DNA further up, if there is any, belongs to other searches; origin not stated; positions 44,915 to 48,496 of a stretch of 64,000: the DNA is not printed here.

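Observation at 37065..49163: Two secreted tricorn-protease paralogs flank an imino/D-amino-acid uptake and redox module (APC permease-USP fusion, DAO-like FAD oxidase, OCD/mu-crystallin reductase, signal-peptide RidA)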

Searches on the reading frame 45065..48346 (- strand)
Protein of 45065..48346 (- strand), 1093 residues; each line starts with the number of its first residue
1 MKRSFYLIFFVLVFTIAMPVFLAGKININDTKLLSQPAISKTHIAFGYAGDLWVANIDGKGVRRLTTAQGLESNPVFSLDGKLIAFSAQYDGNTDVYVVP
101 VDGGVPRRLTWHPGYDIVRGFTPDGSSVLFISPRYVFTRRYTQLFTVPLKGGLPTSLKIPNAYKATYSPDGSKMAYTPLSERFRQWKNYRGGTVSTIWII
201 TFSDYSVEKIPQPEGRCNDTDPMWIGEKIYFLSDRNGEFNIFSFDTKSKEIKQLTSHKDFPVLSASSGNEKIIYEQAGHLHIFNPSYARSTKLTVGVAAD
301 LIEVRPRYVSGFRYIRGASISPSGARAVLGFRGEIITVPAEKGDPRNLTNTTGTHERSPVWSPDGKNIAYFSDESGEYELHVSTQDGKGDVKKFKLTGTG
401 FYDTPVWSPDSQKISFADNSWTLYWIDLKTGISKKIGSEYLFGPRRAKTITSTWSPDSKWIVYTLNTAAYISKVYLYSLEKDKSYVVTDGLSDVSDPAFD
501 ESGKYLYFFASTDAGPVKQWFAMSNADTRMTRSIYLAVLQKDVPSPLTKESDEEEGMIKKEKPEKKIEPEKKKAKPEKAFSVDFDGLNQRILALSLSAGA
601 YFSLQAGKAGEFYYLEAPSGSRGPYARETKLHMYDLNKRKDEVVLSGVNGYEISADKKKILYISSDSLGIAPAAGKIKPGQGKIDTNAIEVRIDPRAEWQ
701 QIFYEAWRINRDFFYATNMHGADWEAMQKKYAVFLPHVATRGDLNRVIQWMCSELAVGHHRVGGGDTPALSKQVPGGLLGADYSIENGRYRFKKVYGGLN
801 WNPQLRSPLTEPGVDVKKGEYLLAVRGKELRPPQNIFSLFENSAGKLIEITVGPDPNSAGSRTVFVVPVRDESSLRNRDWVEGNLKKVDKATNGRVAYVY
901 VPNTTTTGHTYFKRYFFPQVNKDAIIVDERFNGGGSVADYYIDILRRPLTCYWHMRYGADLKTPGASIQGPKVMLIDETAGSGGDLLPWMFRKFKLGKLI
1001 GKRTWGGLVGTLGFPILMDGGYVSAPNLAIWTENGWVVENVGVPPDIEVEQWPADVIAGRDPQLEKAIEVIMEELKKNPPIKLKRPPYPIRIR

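Call 4: search_protein_families(library=pfam, proteins=[window:45065-48346:-])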
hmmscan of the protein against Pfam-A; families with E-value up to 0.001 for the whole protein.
window:45065-48346:- (1093 aa): 5 families
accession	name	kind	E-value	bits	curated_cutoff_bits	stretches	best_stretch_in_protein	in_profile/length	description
PF07676.18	PD40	-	4.2e-30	103.5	20.9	2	346-381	2-37/38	WD40-like Beta Propeller Repeat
PF14685.13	PDZ_Tricorn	-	2.5e-22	79.1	25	1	777-864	1-86/88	Tricorn protease PDZ domain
PF14684.11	Tricorn_C1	-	1.4e-20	73.4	24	1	695-751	1-57/59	Tricorn protease C1 domain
PF03572.23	Peptidase_S41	-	5.8e-15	55.7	24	1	896-1049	2-165/165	Peptidase family S41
PF00930.27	DPPIV_N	-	1.7e-08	34.1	22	0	424-473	26-69/354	Dipeptidyl peptidase IV (DPP IV) N-terminal region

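Call 5: search_protein_families(library=ncbifam, proteins=[window:45065-48346:-])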
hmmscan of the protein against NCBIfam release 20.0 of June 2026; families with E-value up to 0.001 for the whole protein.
window:45065-48346:- (1093 aa): 6 families
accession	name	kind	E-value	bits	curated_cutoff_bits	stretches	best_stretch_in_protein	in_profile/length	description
TIGR02800.1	propeller_TolB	equivalog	1.2e-39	136.4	343.15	4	52-179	217-342/418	Tol-Pal system beta propeller repeat protein TolB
NF053518.1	DipepPtdsDpp5Prph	equivalog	2.1e-22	79.4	900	2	51-133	43-125/655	dipeptidyl-peptidase Dpp5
NF033523.0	lasso_peptidase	equivalog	2e-21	76.4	400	3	41-130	60-148/638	Atxe2 family lasso peptide isopeptidase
NF002183.0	PRK01029.1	equivalog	4e-21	75.6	405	2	52-186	213-353/429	Tol-Pal system protein TolB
NF003124.0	PRK04043.1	equivalog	6e-10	38.5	428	1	55-141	218-304/419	Tol-Pal system protein TolB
NF033424.1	chlamy_CPAF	equivalog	3.3e-06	26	250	1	970-1059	457-548/564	protease-like activity factor CPAF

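Call 44: search_solved_structures(query=window:45065-48346:-, max_evalue=0.00001, show_alignments=1)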
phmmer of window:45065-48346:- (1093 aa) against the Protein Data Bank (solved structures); distinct sequences matched with E-value up to 0.00001: 17.
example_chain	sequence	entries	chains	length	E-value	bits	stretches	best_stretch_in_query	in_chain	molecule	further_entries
1n6d_A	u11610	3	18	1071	1.1e-85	291.4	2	423-1077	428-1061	Tricorn protease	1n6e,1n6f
1k32_A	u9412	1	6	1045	1.2e-85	291.3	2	423-1077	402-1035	tricorn protease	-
4pwz_A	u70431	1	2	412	7.7e-12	46.9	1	357-465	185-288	Protein TolB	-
4r40_A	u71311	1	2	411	7.8e-12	46.9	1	357-465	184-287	Protein TolB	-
1crz_A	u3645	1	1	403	4.4e-11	44.4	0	357-458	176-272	TOLB PROTEIN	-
2hqs_A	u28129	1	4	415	4.7e-11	44.3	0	51-132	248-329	Protein tolB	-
2w8b_B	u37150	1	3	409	4.7e-11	44.3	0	357-458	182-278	PROTEIN TOLB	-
2w8b_A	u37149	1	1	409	4.7e-11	44.3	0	357-458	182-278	PROTEIN TOLB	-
4jml_A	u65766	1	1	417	5.1e-11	44.2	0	51-132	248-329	Protein TolB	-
3iax_A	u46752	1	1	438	5.6e-11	44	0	51-132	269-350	Protein tolB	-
1c5k_A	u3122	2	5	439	5.7e-11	44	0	51-132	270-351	PROTEIN (TOLB PROTEIN) | PROTEIN TOLB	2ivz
7nst_E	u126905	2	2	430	6.1e-11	43.9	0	357-457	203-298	Tol-Pal system protein TolB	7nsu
7mx5_A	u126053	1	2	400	1.1e-10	43.1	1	61-176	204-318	Tol-Pal system protein TolB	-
6pnv_A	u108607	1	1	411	5.2e-10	40.9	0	357-434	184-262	Tol-Pal system protein TolB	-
2ojh_A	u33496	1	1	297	1e-06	30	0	51-133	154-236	Uncharacterized protein Atu1656/AGR_C_3050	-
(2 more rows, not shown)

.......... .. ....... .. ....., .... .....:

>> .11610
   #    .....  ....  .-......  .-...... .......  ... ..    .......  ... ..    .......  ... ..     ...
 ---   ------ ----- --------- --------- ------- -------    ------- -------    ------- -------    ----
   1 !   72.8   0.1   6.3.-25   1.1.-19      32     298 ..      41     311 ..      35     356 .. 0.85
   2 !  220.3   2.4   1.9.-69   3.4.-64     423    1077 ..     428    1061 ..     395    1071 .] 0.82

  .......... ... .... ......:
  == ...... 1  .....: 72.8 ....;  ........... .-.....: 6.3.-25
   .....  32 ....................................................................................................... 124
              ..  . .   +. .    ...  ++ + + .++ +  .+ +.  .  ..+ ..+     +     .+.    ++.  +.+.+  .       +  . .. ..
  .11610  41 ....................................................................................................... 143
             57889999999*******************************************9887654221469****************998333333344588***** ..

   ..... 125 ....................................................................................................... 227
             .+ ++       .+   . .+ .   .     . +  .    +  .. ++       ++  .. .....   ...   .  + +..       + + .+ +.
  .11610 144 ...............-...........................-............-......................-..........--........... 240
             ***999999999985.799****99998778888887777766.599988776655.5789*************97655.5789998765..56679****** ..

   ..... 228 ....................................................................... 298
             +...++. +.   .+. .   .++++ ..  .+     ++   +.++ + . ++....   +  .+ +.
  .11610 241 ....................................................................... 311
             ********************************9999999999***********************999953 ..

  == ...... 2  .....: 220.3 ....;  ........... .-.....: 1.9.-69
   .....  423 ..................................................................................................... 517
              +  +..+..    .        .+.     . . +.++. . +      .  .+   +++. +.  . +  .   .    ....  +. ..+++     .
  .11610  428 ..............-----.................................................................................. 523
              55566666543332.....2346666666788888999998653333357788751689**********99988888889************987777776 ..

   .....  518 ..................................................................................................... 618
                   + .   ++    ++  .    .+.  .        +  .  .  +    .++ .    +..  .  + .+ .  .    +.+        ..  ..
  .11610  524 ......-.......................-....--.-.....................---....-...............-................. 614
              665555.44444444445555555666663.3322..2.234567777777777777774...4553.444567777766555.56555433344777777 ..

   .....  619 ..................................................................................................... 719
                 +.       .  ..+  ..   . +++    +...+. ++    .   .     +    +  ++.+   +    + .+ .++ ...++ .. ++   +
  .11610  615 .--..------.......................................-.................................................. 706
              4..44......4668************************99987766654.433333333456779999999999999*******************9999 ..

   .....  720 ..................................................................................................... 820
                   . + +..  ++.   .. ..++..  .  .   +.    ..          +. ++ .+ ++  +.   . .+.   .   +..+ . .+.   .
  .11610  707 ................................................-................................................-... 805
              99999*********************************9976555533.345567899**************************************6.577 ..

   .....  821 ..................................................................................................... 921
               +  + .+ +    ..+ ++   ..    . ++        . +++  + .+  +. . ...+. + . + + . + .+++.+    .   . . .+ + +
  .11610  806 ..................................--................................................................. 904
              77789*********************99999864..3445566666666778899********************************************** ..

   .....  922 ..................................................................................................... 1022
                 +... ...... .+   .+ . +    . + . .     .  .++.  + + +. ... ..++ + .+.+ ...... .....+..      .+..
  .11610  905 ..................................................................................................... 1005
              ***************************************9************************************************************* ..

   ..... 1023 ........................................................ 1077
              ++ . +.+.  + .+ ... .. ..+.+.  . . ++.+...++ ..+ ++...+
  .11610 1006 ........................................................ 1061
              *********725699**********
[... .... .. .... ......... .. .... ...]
